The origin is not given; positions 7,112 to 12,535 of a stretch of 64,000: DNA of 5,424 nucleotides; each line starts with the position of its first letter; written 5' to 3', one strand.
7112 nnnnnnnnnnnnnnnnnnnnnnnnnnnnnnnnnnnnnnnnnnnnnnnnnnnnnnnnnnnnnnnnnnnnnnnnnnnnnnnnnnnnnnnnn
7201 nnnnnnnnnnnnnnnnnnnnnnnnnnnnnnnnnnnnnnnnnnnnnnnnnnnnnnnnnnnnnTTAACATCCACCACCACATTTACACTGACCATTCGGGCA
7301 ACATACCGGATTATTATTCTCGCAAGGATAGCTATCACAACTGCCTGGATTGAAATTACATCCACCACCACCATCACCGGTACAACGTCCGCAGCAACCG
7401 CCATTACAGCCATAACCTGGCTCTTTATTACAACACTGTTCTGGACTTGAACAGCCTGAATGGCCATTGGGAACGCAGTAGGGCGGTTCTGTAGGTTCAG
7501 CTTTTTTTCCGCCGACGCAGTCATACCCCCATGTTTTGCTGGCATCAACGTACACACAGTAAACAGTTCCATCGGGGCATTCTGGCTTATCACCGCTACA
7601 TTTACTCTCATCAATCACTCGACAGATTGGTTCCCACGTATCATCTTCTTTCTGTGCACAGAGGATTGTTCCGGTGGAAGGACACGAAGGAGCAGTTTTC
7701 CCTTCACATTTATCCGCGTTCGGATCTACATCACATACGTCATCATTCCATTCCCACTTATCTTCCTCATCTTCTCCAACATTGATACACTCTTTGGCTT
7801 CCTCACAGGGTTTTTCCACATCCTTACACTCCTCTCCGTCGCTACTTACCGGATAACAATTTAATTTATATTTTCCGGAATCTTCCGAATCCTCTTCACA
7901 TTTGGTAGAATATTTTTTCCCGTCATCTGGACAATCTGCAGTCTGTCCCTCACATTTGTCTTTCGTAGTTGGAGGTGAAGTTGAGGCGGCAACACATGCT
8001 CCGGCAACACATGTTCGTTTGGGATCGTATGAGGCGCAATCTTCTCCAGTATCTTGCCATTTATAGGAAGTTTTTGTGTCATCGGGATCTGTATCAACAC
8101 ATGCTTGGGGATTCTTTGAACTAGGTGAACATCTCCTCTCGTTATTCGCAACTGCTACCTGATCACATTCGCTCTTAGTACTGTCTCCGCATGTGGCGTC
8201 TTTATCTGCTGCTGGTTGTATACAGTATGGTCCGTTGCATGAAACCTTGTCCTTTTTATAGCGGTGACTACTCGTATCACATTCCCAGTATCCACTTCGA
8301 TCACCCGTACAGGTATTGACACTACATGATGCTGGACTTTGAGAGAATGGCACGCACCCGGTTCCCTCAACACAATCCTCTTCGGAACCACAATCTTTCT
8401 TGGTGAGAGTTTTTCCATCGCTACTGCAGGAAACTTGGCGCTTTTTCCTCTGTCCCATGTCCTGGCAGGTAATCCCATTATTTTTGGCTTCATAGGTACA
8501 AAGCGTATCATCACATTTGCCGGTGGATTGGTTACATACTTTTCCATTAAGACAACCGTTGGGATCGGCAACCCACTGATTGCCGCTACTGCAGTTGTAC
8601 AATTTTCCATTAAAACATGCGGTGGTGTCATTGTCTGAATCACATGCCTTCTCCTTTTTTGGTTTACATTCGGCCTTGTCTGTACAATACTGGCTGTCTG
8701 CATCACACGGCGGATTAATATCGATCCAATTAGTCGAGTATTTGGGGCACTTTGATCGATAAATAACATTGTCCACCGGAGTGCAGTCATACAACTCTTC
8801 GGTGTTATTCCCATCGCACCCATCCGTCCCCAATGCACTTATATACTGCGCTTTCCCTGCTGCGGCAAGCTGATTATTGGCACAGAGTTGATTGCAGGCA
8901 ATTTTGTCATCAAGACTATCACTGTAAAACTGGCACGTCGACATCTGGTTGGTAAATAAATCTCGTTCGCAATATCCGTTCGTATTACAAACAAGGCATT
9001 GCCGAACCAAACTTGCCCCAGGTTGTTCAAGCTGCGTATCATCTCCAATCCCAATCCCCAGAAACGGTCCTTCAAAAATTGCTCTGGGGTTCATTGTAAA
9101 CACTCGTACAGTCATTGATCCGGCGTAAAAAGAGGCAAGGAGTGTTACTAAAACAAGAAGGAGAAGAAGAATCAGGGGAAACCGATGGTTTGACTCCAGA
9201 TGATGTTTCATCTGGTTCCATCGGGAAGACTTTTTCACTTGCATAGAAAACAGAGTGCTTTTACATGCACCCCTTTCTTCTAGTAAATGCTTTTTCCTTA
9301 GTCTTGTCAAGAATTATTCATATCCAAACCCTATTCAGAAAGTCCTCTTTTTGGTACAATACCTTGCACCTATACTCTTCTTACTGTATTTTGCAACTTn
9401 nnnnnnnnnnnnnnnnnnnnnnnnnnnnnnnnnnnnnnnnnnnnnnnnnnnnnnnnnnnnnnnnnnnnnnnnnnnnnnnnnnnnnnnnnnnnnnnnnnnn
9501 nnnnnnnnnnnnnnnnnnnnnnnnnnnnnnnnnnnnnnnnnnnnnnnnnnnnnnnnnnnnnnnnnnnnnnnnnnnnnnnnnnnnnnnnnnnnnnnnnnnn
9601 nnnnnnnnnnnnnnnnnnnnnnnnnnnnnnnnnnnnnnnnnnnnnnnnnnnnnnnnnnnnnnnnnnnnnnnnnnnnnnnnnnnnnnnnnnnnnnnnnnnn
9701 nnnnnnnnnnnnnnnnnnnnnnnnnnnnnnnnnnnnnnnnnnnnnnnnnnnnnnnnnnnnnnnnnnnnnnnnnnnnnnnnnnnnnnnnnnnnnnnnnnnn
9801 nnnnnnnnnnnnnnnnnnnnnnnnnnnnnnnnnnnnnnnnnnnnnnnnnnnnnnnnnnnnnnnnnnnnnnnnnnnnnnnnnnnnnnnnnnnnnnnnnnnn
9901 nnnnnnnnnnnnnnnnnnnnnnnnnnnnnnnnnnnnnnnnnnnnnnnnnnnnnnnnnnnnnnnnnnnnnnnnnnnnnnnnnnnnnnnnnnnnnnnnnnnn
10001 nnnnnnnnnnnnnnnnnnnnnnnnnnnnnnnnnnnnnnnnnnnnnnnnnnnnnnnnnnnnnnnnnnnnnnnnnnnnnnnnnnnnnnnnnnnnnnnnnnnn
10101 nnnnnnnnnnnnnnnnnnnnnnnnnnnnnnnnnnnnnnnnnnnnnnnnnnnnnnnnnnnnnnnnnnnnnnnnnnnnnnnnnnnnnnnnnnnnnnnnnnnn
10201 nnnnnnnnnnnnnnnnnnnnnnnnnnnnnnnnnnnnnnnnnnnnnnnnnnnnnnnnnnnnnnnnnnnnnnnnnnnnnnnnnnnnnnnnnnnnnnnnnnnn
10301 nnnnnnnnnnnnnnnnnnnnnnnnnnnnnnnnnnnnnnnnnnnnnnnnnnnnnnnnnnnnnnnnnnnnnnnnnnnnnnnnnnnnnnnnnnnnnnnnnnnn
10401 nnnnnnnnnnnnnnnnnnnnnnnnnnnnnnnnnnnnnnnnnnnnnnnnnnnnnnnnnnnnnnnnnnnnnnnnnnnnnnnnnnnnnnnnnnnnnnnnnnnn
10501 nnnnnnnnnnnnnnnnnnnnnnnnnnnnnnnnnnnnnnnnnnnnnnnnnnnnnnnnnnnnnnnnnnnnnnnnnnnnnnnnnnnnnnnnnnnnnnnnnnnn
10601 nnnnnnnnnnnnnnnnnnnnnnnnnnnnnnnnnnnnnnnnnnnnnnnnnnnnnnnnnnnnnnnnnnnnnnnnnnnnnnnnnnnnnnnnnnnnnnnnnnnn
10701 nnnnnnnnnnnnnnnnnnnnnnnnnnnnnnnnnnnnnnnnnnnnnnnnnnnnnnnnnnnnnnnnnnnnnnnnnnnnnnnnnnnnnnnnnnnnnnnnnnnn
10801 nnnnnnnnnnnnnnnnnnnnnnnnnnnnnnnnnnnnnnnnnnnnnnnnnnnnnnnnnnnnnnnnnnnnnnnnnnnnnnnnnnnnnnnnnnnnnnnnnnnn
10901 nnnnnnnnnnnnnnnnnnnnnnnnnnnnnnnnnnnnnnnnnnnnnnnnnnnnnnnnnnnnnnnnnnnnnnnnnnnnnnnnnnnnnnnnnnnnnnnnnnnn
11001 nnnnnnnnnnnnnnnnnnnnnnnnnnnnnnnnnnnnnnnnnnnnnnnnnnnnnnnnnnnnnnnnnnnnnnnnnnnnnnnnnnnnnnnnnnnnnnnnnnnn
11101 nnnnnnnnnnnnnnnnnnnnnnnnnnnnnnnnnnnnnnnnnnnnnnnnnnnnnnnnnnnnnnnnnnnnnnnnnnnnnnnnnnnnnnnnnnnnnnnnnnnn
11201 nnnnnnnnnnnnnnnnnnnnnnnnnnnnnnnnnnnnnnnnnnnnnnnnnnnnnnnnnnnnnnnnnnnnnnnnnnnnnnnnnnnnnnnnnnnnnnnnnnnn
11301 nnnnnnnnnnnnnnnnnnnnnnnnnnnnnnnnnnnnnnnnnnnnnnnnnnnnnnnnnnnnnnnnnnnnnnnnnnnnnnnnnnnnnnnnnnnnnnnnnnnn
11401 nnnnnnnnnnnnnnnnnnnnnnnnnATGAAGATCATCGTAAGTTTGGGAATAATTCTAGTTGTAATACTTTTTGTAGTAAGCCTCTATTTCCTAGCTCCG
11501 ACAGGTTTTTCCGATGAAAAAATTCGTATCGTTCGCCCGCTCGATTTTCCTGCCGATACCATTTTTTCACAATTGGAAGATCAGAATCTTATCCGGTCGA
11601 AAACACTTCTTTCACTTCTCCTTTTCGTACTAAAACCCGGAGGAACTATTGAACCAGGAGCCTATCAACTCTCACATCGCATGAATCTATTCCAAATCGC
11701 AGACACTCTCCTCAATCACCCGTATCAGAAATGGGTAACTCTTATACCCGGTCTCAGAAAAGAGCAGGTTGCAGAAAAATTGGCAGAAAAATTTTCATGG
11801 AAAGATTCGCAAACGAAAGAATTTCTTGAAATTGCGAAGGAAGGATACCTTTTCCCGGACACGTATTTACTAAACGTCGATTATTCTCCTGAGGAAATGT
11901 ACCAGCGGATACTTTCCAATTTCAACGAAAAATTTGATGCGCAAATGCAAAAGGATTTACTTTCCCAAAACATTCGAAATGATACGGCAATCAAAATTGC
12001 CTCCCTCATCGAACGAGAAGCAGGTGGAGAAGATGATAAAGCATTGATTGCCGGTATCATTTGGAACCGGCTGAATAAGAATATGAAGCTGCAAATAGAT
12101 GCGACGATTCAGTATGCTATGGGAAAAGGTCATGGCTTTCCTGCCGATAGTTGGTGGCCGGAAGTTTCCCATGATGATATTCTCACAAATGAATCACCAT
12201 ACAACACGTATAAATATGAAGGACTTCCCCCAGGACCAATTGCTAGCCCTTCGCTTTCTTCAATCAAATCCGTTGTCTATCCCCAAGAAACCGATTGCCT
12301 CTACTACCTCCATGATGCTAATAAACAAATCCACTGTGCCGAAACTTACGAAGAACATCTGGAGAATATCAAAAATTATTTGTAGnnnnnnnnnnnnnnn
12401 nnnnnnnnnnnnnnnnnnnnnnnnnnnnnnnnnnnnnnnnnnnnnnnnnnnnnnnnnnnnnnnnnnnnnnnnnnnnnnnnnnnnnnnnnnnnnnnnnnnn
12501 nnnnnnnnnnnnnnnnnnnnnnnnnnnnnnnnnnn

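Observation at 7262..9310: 682-aa secreted protein with extreme cysteine content and a GGC/CC-rich C-terminal tail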

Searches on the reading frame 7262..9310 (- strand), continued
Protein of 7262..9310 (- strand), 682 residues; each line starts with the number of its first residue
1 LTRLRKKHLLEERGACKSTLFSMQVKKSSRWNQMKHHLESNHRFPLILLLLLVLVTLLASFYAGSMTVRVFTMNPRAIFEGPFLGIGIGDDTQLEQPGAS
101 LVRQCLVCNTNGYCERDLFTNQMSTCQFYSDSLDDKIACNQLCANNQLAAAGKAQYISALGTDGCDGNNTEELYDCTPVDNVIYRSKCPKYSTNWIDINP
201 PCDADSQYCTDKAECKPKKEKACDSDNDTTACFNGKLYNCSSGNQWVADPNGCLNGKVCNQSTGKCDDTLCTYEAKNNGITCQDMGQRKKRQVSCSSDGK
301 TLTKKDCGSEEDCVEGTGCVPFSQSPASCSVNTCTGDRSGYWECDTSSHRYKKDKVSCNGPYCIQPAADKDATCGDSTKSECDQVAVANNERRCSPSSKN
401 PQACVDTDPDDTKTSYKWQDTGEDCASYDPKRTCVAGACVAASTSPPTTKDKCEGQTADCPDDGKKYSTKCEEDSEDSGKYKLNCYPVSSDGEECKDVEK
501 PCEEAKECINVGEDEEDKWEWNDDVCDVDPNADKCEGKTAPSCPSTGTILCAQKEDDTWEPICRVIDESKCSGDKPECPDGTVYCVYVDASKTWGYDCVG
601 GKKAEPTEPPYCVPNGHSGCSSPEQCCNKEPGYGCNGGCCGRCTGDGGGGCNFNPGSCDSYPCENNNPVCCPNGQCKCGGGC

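Call 91: search_dna_similar(query=P0012, collection=plasmids, mode=protein, max_evalue=0.001, max_rows=5)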
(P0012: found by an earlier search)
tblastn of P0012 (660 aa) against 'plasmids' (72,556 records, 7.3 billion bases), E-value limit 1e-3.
No match.

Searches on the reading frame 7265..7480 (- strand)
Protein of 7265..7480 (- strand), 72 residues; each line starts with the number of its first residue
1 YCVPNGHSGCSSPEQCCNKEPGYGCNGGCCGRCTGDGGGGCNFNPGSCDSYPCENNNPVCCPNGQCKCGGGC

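Call 50: search_protein_families(library=pfam, max_evalue=10, proteins=[window:7265-7480:-])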
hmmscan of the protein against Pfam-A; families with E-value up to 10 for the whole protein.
seq(72 aa): 0 families

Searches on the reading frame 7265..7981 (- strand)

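Call 50: search_protein_families(library=pfam, max_evalue=10, proteins=[window:7265-7981:-])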
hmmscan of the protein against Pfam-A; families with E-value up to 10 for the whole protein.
seq(239 aa): 2 families
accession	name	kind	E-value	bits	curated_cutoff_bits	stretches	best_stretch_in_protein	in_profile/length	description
PF07202.18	Tcp10_C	-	0.12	12.5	36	1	134-150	8-24/35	T-complex protein 10 C-terminus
PF22942.1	DUF7025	-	0.22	12.3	27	0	24-57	42-75/100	Domain of unknown function (DUF7025)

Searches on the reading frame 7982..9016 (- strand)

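Call 50: search_protein_families(library=pfam, max_evalue=10, proteins=[window:7982-9016:-])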
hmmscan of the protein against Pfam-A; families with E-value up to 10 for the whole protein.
seq(345 aa): 1 family
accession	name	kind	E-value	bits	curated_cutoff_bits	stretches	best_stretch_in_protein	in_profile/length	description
PF11883.13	DUF3403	-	0.11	13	28.9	1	298-321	7-29/45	Domain of unknown function (DUF3403)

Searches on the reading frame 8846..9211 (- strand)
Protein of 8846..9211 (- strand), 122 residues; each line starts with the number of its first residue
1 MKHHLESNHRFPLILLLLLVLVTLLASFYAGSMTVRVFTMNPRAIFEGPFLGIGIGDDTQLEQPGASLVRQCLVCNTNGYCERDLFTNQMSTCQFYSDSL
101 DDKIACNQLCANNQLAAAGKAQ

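Call 34: find_homologous_proteins(query=A3, max_evalue=0.01)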
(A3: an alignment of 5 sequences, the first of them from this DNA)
Query A3 (5 sequences): 8000 candidates shared short words with the query, none scored E <= 0.01.

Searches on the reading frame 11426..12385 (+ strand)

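Call 24: search_protein_families(library=ncbifam, proteins=[window:11426-12385:+], max_evalue=0.00001)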
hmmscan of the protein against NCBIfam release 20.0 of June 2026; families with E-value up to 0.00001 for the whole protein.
window:11426-12385:+ (319 aa): 2 families
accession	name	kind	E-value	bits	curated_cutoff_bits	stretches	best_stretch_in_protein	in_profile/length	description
TIGR00247.1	TIGR00247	hypoth_equivalog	3.1e-46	158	103.4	1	3-319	4-341/347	endolytic transglycosylase MltG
NF007619.0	PRK10270.1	equivalog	1.4e-21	77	532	1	139-319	158-331/340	cell division protein YceG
